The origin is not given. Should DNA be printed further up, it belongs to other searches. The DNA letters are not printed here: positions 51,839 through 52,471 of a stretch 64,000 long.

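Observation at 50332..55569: Divergent FlmF2/NaxD/FlmK-like (LgmABC-like) gene set for amino-sugar modification of a glycolipid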

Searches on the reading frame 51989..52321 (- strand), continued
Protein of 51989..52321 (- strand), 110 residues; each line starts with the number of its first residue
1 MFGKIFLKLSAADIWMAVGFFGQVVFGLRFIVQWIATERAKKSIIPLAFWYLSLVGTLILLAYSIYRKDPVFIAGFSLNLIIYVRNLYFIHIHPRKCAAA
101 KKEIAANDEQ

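Call 78: get_annotated_region(hit=H10, flank=4000)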
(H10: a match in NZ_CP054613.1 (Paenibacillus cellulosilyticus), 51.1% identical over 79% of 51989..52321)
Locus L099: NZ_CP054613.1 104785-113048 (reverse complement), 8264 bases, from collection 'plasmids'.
description: Paenibacillus cellulosilyticus strain KACC 14175 plasmid unnamed4, complete sequence
organism: Paenibacillus cellulosilyticus (NCBI taxid 375489)
taxonomy: Bacteria; Bacillota; Bacilli; Bacillales; Paenibacillaceae; Paenibacillus; Paenibacillus cellulosilyticus
host: -; source: cell culture,soil; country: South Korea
typing (MOB-suite, as given by PLSDB): non-mobilizable
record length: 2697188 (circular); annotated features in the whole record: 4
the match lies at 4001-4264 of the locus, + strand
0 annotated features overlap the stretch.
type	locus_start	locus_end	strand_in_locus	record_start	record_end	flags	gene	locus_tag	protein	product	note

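Call 79: get_annotated_region(hit=H17, flank=4000)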
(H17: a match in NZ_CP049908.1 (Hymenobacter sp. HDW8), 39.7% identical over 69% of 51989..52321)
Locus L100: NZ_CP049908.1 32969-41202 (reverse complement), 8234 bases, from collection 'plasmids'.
description: Hymenobacter sp. HDW8 plasmid p_unnamed1, complete sequence
organism: Hymenobacter sp. HDW8 (NCBI taxid 2714932)
taxonomy: Bacteria; Bacteroidota; Cytophagia; Cytophagales; Hymenobacteraceae; Hymenobacter; Hymenobacter sp. HDW8
host: -; source: single bacterial strain,Siniperca scherzeri; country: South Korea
typing (MOB-suite, as given by PLSDB): non-mobilizable
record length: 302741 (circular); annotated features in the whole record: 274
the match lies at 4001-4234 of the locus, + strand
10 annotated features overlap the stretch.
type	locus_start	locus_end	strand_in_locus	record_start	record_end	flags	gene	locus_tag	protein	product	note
CDS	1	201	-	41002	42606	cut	-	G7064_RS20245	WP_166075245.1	glycosyltransferase family 39 protein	-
CDS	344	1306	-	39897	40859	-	-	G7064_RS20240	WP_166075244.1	GDP-mannose 4,6-dehydratase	-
CDS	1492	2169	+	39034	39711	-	-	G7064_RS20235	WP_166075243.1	response regulator transcription factor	GO:0000160 - phosphorelay signal transduction system [Evidence IEA]; GO:0006355 - regulation of DNA-templated ...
CDS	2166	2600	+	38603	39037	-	-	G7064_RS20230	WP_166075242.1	hypothetical protein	-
CDS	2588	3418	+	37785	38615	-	-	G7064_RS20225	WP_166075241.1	ATP-binding protein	-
CDS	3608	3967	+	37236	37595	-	-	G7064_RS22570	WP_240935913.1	lipid-A-disaccharide synthase N-terminal domain-containing protein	-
CDS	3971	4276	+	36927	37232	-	-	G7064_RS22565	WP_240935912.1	lipid-A-disaccharide synthase N-terminal domain-containing protein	-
CDS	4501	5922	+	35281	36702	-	-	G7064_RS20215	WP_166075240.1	TolC family protein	GO:0055085 - transmembrane transport [Evidence IEA]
CDS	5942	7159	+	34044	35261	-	-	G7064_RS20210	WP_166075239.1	efflux RND transporter periplasmic adaptor subunit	GO:0006810 - transport [Evidence IEA]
CDS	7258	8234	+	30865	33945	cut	-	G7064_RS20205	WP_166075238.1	efflux RND transporter permease subunit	GO:0055085 - transmembrane transport [Evidence IEA]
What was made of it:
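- On SemiSWEET / PQ-loop superfamily (for LAB_N): Tandem LAB_N genes in Hymenobacter are suggestive (call 79).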

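Call 80: get_annotated_region(hit=H19, flank=4000)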
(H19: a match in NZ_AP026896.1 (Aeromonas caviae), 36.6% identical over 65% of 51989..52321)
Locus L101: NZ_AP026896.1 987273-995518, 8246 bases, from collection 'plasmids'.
description: Aeromonas caviae strain KAM479 plasmid pKAM479_3, complete sequence
organism: Aeromonas caviae (NCBI taxid 648)
taxonomy: Bacteria; Pseudomonadota; Gammaproteobacteria; Aeromonadales; Aeromonadaceae; Aeromonas; Aeromonas caviae
host: -; source: Microbe; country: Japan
typing (MOB-suite, as given by PLSDB): non-mobilizable
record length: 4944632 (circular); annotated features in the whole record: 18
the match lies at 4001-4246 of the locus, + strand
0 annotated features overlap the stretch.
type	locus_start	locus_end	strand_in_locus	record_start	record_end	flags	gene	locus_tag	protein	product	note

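Call 81: get_annotated_region(hit=H14, flank=4000)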
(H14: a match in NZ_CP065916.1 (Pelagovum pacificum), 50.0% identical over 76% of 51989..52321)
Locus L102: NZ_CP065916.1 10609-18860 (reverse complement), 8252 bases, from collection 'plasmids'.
description: Pelagovum pacificum strain SM1903 plasmid p_SM1903_1, complete sequence
organism: Pelagovum pacificum (NCBI taxid 2588711)
taxonomy: Bacteria; Pseudomonadota; Alphaproteobacteria; Rhodobacterales; Paracoccaceae; Pelagovum; Pelagovum pacificum
host: -; source: cell culture,seawater; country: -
typing (MOB-suite, as given by PLSDB): non-mobilizable; replicon rep_cluster_252
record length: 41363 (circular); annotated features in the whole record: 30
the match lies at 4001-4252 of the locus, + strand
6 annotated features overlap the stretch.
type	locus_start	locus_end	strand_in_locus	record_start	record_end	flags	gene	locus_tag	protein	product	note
CDS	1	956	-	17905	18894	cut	-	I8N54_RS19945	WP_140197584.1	hypothetical protein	-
CDS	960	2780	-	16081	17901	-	-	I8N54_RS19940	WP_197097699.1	DUF4422 domain-containing protein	-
CDS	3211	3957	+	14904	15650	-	-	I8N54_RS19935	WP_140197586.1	glycosyltransferase family 2 protein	-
CDS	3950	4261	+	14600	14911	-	-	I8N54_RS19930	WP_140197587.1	lipid-A-disaccharide synthase N-terminal domain-containing protein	GO:0009245 - lipid A biosynthetic process [Evidence IEA]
CDS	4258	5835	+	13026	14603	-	-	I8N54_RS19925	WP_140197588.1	hypothetical protein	-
CDS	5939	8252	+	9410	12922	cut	-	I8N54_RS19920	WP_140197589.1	HAD family hydrolase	-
